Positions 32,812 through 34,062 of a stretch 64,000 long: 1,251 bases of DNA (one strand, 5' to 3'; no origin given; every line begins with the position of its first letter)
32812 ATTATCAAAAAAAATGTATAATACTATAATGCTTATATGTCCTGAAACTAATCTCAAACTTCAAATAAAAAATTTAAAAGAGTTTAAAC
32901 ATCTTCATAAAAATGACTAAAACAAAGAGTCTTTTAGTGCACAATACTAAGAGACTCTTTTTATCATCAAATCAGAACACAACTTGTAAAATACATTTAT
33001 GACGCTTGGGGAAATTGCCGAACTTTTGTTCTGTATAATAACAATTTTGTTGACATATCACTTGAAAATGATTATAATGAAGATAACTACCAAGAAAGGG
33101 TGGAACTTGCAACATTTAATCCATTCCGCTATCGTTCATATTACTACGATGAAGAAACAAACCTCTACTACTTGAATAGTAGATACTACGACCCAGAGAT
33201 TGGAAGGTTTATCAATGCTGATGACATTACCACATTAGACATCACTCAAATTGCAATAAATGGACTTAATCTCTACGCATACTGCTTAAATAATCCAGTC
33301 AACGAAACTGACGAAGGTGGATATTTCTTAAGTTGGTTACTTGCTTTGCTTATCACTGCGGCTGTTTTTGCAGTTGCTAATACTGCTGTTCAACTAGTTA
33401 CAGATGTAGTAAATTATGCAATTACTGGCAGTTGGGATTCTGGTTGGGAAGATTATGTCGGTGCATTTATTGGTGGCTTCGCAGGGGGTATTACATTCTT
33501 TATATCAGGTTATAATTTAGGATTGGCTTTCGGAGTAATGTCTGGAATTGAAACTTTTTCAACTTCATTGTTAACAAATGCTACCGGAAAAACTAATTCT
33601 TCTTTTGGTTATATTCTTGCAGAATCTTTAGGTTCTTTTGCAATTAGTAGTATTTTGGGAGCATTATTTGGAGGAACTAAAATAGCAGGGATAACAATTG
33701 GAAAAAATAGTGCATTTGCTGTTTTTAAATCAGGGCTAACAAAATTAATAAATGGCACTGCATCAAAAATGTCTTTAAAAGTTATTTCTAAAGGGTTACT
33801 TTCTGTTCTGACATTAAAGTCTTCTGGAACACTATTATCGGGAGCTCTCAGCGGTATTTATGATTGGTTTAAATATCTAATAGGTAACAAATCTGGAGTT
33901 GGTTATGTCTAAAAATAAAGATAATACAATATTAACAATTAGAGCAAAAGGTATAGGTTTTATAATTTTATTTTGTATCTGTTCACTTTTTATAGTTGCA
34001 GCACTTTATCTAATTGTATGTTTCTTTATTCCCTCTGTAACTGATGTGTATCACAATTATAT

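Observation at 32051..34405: Array of two orphan Rhs/YD C-terminal toxin-immunity cassettes with no parent rhs gene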

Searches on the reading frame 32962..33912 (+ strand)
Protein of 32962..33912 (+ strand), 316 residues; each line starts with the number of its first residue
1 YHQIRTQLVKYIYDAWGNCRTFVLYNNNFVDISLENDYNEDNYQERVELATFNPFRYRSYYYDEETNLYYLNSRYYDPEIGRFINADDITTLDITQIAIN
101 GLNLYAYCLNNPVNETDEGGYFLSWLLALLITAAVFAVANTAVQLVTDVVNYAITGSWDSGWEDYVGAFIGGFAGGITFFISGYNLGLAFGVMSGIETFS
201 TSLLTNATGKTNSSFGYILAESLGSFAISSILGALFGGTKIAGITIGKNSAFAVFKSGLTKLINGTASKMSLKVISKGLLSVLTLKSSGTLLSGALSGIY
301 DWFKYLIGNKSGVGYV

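Call 8: search_protein_families(library=pfam, proteins=[window:32962-33912:+], max_evalue=0.1)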
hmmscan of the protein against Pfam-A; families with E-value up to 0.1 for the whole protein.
window:32962-33912:+ (316 aa): 0 families

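Call 9: search_protein_families(library=ncbifam, proteins=[window:32962-33912:+], max_evalue=1)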
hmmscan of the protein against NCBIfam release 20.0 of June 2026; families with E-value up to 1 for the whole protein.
window:32962-33912:+ (316 aa): 2 families
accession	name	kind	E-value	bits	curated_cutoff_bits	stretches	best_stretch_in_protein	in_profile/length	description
TIGR03696.1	Rhs_assc_core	domain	1.1e-19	70.7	32.5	1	51-120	13-75/76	RHS repeat-associated core domain-containing protein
NF041261.1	RHS_core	equivalog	2.6e-06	25.6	2000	1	43-118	1191-1258/1261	RHS element core protein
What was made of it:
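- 32962..33321 (+): Cassette 2: last YD repeat (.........), linker and complete core tip up to the DEGG cleavage-type motif. Repeat copy 2 is 33024-33188. TIGR03696 70.7 bits (call 9).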

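Call 10: search_solved_structures(query=window:32962-33912:+, max_evalue=1, show_alignments=3)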
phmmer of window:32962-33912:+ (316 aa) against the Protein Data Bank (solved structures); distinct sequences matched with E-value up to 1: 25.
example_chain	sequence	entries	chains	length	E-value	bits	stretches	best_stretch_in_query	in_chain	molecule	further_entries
8h8a_A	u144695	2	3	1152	3.8e-09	39.7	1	52-119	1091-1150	Putative Rhs-family protein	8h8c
8h8b_A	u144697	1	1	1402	5.4e-09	39.2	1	52-115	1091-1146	Putative Rhs-family protein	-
8fjp_A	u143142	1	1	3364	6.7e-07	32.3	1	54-202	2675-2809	salivary gland surface protein 1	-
9c4k_Q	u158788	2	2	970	1.2e-05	28.2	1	52-126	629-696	Toxin subunit YenC2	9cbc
6l7i_G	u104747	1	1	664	1.3e-05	28.1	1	50-120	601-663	TccC2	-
8cp6_B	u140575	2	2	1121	3.1e-05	26.9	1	53-117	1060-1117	Toxin protein Tse5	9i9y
7q97_A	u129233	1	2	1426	5e-05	26.2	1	55-121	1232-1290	Rhs family protein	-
8qja_A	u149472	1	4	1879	5.4e-05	26.1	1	53-90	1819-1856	Putative type VI secretion system YD repeat-containing Rhs element Vgr protein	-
6h6e_F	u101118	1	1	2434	0.0001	25.1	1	50-121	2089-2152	TcdB2,TccC3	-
6suf_F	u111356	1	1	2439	0.0001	25.1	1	50-121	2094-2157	TcdB2,TccC3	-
6sup_A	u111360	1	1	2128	0.00012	24.9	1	50-121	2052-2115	TcdB2,TccC3,Cell division control protein 42 homolog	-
6suq_A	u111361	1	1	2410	0.00013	24.8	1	50-121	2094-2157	TcdB2,TccC3,Genome polyprotein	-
4igl_B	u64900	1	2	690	0.00019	24.3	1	52-120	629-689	YenC2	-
6h6g_A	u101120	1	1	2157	0.00026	23.8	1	50-120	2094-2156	TcdB2,TccC3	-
4o9x_A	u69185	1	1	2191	0.00027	23.8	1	50-120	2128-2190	TcdB2, TccC3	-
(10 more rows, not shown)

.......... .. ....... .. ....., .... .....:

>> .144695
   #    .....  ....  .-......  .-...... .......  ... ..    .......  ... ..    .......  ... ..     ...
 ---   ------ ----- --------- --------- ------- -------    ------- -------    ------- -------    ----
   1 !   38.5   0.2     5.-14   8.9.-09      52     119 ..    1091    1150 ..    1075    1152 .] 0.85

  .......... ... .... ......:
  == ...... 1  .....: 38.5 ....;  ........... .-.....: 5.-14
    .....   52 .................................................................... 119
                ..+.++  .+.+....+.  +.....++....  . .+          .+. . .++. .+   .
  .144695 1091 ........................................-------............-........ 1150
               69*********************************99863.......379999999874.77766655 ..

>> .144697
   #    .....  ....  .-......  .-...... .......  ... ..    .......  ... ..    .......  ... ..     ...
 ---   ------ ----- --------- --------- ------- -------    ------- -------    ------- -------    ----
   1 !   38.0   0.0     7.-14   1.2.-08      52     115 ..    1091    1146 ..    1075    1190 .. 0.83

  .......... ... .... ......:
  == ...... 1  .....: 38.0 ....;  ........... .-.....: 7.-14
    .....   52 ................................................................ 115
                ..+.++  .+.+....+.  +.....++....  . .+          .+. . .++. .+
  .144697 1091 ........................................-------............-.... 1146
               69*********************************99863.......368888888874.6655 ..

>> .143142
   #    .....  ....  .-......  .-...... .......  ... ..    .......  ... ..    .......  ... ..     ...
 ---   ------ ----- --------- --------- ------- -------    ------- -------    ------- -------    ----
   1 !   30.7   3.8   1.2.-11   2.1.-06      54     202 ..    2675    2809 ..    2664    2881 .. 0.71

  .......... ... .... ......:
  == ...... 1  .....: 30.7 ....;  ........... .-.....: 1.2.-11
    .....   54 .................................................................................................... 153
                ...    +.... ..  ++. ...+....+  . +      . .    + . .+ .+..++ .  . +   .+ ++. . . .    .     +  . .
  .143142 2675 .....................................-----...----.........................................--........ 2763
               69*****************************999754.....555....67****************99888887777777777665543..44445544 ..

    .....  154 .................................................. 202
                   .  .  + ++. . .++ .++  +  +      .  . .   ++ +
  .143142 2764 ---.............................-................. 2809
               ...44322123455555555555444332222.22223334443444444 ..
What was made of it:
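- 32962..33321 (+): PDB Rhs tips (call 10).
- On Orphan Rhs C-terminal toxin/immunity module: PDB Rhs/Tc tips align (call 10).
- Checked: PDB Rhs/Tc proteins align over the same tip (call 10).
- TIGR03696 and PDB Rhs tips match (calls 9, 10).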

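Call 11: find_homologous_proteins(query=window:32962-33912:+, max_evalue=0.001)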
Query window:32962-33912:+ (316 aa): 1841 proteins with E <= 0.001 among 8000 candidates; the best 120 are listed.
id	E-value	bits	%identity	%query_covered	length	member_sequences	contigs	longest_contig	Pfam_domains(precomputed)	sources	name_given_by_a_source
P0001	4.6e-167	573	100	85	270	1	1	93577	PF25023.2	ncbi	-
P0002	2.1e-110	387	66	84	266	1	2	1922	-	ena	-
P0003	3.2e-104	367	57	100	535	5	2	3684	-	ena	-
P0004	1.8e-102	361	57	96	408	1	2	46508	-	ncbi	-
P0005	3.1e-102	360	61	91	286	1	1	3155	-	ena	-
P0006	1.6e-100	355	58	98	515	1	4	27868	-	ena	-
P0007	1.4e-98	348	58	98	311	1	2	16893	-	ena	-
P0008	1.0e-95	339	56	98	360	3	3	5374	-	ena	-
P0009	3.1e-95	337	63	84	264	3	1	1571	-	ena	-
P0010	2.8e-94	334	53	100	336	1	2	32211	-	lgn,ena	-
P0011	1.5e-92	328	55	100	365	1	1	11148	PF25023.2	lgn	-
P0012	2.9e-90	321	58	85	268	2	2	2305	-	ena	-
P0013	1.4e-89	319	63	78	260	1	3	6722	-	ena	-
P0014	2.2e-89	318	62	83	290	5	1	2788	-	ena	-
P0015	9.5e-89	316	58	84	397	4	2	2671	-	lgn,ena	-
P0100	9.4e-41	158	42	86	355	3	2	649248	PF25023.2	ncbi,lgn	-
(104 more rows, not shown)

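Call 13: find_encoding_contigs(protein=P0001, flank=10000, max_places=6)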
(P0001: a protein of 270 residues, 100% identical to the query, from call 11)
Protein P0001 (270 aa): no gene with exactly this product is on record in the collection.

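Call 17: find_encoding_contigs(protein=P0100, flank=10000, max_places=3)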
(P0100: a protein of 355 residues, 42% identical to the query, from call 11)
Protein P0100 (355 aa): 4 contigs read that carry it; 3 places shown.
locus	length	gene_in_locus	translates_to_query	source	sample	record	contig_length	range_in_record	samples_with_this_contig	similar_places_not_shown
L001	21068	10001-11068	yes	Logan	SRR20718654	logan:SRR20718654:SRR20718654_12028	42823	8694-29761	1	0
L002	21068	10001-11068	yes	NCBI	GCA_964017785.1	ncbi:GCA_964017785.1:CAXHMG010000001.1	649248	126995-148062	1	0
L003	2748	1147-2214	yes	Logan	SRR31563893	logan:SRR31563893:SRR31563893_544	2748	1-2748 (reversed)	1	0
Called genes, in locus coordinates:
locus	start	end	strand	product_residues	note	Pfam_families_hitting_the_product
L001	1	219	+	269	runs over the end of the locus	PF00348:polyprenyl_synt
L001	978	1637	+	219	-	-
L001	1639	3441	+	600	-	PF13292:DXP_synthase_N, PF02779:Transket_pyr, PF02780:Transketolase_C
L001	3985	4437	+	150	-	PF01316:Arg_repressor, PF02863:Arg_repressor_C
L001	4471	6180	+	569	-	PF02463:SMC_N, PF13476:AAA_23, PF02463:SMC_N (weak)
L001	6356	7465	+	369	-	PF13180:PDZ_2, PF17820:PDZ_6 (faint), PF05580:Peptidase_S55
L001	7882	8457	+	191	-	-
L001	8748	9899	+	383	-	PF01676:Metalloenzyme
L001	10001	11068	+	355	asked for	PF25023:TEN_YD-shell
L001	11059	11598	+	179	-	-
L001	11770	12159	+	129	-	-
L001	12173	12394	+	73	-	-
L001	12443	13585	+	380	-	PF00768:Peptidase_S11, PF13354:Beta-lactamase2, PF07943:PBP5_C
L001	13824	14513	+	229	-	PF02163:Peptidase_M50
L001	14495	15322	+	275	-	PF02616:SMC_ScpA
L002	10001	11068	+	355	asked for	PF25023:TEN_YD-shell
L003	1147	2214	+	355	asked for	PF25023:TEN_YD-shell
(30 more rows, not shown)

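Call 18: find_encoding_contigs(protein=P0004, flank=10000, max_places=3)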
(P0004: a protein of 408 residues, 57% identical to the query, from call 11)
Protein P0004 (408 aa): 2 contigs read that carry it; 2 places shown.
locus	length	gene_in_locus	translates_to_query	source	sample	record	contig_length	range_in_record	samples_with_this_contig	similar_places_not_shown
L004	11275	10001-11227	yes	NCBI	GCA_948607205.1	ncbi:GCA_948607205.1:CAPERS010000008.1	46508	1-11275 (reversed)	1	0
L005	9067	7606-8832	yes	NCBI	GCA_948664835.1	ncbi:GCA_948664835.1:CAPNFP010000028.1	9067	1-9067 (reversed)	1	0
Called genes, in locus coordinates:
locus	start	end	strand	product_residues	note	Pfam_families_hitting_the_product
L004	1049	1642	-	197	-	PF06114:Peptidase_M78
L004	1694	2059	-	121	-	PF12844:HTH_19, PF13560:HTH_31, PF01381:HTH_3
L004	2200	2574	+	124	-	PF04545:Sigma70_r4 (weak)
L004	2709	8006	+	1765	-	PF25023:TEN_YD-shell (faint), PF05593:RHS_repeat (faint)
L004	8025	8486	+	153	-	-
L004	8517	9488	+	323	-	-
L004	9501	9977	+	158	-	-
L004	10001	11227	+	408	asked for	-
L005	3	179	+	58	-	?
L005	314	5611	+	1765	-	PF25023:TEN_YD-shell (faint), PF05593:RHS_repeat (faint)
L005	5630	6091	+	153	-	-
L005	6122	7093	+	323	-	-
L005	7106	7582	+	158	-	-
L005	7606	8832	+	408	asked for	-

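Call 38: search_protein_families(library=pfam, proteins=[L004:2709-8003:+], max_evalue=0.01)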
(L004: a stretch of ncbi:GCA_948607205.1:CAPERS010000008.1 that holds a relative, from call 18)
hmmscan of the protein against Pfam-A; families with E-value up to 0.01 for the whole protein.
L004:2709-8003:+ (1765 aa): 1 family
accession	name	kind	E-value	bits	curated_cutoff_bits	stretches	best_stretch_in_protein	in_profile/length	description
PF05593.20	RHS_repeat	-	4.7e-18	65.5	22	1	1267-1296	1-30/38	RHS Repeat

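Call 49: predict_structure(alignment_id=A2)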
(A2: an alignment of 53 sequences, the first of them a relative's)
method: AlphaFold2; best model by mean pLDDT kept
length: 270 residues; sequences in the alignment: 53
mean_pLDDT: 76.2   pTM: 0.65
mean pLDDT of the five models: 76.2, 76.2, 73.7, 73.1, 71.1
residues with pLDDT >= 90: 118; 70-90: 49; 50-70: 55; < 50: 48
segments of 3 or more residues with pLDDT < 50: 1-11, 42-74, 267-270
pLDDT, mean of each block of 10 residues (from residue 1): 42 61 56 57 46 42 42 64 95 94 90 92 97 95 95 95 93 94 87 74 90 87 89 90 69 67 56
secondary structure, 60 per line:
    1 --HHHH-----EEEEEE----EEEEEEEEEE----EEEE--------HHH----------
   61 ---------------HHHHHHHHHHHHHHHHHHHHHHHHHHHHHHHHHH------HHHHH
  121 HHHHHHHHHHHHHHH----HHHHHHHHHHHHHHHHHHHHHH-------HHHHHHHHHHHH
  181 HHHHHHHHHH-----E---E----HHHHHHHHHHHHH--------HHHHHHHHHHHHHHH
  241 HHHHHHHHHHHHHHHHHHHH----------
elements in order: H3-6 E12-17 E22-31 E36-39 H76-109 H116-135 H140-161 H169-190 H205-217 H226-260
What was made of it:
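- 33322..33912 (+): Cassette 2: intact T2-type toxin domain (about 195 aa). The AlphaFold model is helical with pLDDT above 90 over residues 80-180 (call 49).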

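Call 51: fold_search(model_id=the predicted structure, library=pdb)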
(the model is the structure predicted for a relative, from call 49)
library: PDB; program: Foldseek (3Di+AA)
matches with E <= 10: 331; with E <= 0.001: 0
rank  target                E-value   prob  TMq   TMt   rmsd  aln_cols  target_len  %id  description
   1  9iho_Y                8.5e-02  0.96  0.27  0.34   9.8       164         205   13  Open state without NUQM and without flavoprotein (classification state 4) of Pichia pastoris mitochondrial complex I i (released 2025-10-15)
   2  4xt1_A                1.6e-01  0.25  0.17  0.16  16.2       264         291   10  Structure of a nanobody-bound viral GPCR bound to human chemokine CX3CL1 (released 2015-03-04)
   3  9ucm_A                2.5e-01  0.33  0.21  0.15  11.9       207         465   18  Cryo-EM structure of the human G6P transporter SLC37A2 in the apo state with a symmetric ER luminal-open conformation. (released 2025-11-05)
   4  8x3l_R                3.7e-01  0.25  0.20  0.19  15.7       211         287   15  Cryo-EM structure of CB2-G protein complex (released 2024-11-20)
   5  7uw9_g                5.6e-01  0.15  0.13  0.22  18.0       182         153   14  Citrus V-ATPase State 1, H in contact with subunit a (released 2022-07-06)
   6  3leo                  7.5e-01  0.21  0.16  0.25  13.2       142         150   11  Structure of human Leukotriene C4 synthase mutant R31Q in complex with glutathione (released 2010-10-27)
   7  8ahx_E                7.8e-01  0.15  0.18  0.21  14.1       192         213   14  Cryo-EM structure of the nitrogen-fixation associated NADH:ferredoxin oxidoreductase RNF from Azotobacter vinelandii (released 2023-11-01)
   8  4xt3_A                8.2e-01  0.14  0.18  0.17  15.9       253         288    9  Structure of a viral GPCR bound to human chemokine CX3CL1 (released 2015-03-04)
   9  9jfk_R                8.6e-01  0.12  0.18  0.18  16.3       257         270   12  Cryo-EM structure of [Pen5]-urotensin (4-11)-bounded human Urotensin receptor (UTS2R)-Gq complex (released 2025-12-03)
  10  8ghv_D                9.0e-01  0.14  0.20  0.20  16.6       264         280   11  Cannabinoid Receptor 1-G Protein Complex (released 2023-05-24)
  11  8yky_R                9.0e-01  0.13  0.18  0.18  17.3       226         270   12  Structure of human class T GPCR TAS2R14-Ggustducin complex with agonist 28.1 (released 2024-07-10)
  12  8vow_B                9.5e-01  0.11  0.15  0.08  25.6       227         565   15  Cryo-EM structure of the ABC transporter PCAT1 cysteine-free core bound with MgATP and Vi (released 2024-10-30)
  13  8yw3_R                9.9e-01  0.15  0.21  0.17  20.1       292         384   11  Cryo-EM structure of the retatrutide-bound human GLP-1R-Gs complex (released 2024-09-18)
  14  6ibb_C                9.9e-01  0.11  0.17  0.16  19.0       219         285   12  Crystal structure of the rat isoform of the succinate receptor SUCNR1 (GPR91) in complex with a nanobody (released 2019-08-14)
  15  5nx2_A                1.0e+00  0.08  0.17  0.13  21.2       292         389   11  Crystal structure of thermostabilised full-length GLP-1R in complex with a truncated peptide agonist at 3.7 A resoluti (released 2017-06-14)
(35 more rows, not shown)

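Call 76: search_protein_families(library=padloc, proteins=[window:33100-33909:+], max_evalue=0.001)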
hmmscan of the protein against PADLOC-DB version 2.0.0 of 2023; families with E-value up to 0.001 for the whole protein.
window:33100-33909:+ (270 aa): 0 families

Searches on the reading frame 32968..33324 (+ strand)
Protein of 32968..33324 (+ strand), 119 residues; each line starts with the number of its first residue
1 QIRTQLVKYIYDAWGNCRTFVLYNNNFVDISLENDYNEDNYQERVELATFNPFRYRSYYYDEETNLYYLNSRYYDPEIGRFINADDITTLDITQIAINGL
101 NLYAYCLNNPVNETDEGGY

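Call 19: find_related_loci(query=window:32968-33324:+, collection=genome_contigs, flank=10000)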
Query seq(119 aa) (119 aa) in genome_contigs; peptide patterns used: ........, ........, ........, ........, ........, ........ (x = any residue, [..] = any of these).
599 stretches matched a pattern (row limit reached: there are more); 454 encode a relative of the query (tblastn E <= 1e-3); the best 80 are kept; 76 distinct loci.
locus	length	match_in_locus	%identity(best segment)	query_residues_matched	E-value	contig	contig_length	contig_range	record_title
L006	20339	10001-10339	68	5-118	1e-48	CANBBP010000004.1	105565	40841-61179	MAG TPA_asm: uncultured Clostridia bacterium isolate SRR15322613_bin.3_metawrap_v1.3_MAG genome assembly, contig: NODE.3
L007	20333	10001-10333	70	5-119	1e-48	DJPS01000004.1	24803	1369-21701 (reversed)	MAG TPA_asm: Christensenella sp. UBA6406 UBA6406_contig_2444, whole genome shotgun sequence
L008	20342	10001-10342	68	5-119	4e-48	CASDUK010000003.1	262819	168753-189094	uncultured Firmicutes bacterium isolate O1_L3_309309_idba_bin.145 genome assembly, contig: O1_L3_309309_idba_bin.145.fa_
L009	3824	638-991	67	1-119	3e-47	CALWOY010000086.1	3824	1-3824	MAG: uncultured Clostridia bacterium isolate E30__bin7 genome assembly, contig: E30__k127_1783215, whole genome shotgun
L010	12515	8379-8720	69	5-119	3e-47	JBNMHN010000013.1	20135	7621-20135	MAG: Clostridia bacterium isolate CM_BacCAK280.121 k141_631358_length_20135_cov_16.0000, whole genome shotgun sequence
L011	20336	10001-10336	62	6-119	6e-44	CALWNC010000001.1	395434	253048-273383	MAG: uncultured Clostridia bacterium isolate BRZ_CS__bin43 genome assembly, contig: BRZ_CS__NODE_22_length_395434_cov_13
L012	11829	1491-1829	63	6-119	3e-43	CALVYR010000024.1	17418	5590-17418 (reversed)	MAG: uncultured Clostridia bacterium isolate BRZ_GA__bin74 genome assembly, contig: BRZ_GA__NODE_4684_length_17418_cov_8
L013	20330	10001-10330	65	5-119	2e-43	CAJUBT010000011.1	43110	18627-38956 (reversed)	MAG TPA_asm: uncultured Christensenella sp. isolate MGBC128010 genome assembly, contig: MGBC128010.11, whole genome shot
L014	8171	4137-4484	63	4-119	2e-42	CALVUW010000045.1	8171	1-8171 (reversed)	MAG: uncultured Bacilli bacterium isolate BRZ_CQ__bin93 genome assembly, contig: BRZ_CQ__NODE_10268_length_8171_cov_4.14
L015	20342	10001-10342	63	5-118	5e-42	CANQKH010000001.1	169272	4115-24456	MAG: uncultured Clostridia bacterium isolate Lapin-030__bin96 genome assembly, contig: Lapin-030__NODE_77_length_169272_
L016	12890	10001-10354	66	4-118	3e-45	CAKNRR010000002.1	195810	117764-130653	MAG TPA_asm: uncultured Clostridia bacterium isolate ERR3414588_bin.31_metaWRAP_v1.1_MAG genome assembly, contig: NODE_5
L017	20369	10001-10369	59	5-119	6e-41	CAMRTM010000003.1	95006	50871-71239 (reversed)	MAG TPA_asm: uncultured Firmicutes bacterium isolate SRR13573576_bin.14_metawrap_v1.3_MAG genome assembly, contig: NODE.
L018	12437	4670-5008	64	5-118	4e-46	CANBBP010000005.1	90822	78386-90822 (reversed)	MAG TPA_asm: uncultured Clostridia bacterium isolate SRR15322613_bin.3_metawrap_v1.3_MAG genome assembly, contig: NODE.4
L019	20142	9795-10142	59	4-119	3e-40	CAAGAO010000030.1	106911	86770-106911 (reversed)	MAG TPA_asm: Clostridia bacterium, isolate HGM11346, WGS project CAAGAO010000000 data, contig: SRS476020_85_k119_194786,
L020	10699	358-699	64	6-119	7e-40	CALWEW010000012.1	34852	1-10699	MAG: uncultured Clostridia bacterium isolate BRZ_DV__bin98 genome assembly, contig: BRZ_DV__NODE_1287_length_34852_cov_6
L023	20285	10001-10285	72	24-119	1e-39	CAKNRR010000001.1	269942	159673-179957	MAG TPA_asm: uncultured Clostridia bacterium isolate ERR3414588_bin.31_metaWRAP_v1.1_MAG genome assembly, contig: NODE_2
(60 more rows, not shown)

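Call 38: search_protein_families(library=pfam, proteins=[L023:3552-9434:+, L006:5180-10945:+], max_evalue=0.01)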
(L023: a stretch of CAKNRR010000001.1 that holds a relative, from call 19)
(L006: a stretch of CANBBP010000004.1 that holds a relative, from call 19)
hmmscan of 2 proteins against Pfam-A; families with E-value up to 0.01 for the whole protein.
L023:3552-9434:+ (1961 aa): 1 family
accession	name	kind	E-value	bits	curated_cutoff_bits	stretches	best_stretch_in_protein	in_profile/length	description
PF05593.20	RHS_repeat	-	1.8e-16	60.5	22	0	1423-1452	1-30/38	RHS Repeat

L006:5180-10945:+ (1922 aa): 1 family
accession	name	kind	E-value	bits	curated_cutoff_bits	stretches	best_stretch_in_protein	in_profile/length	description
PF05593.20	RHS_repeat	-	8.5e-09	36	22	0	1407-1436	1-30/38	RHS Repeat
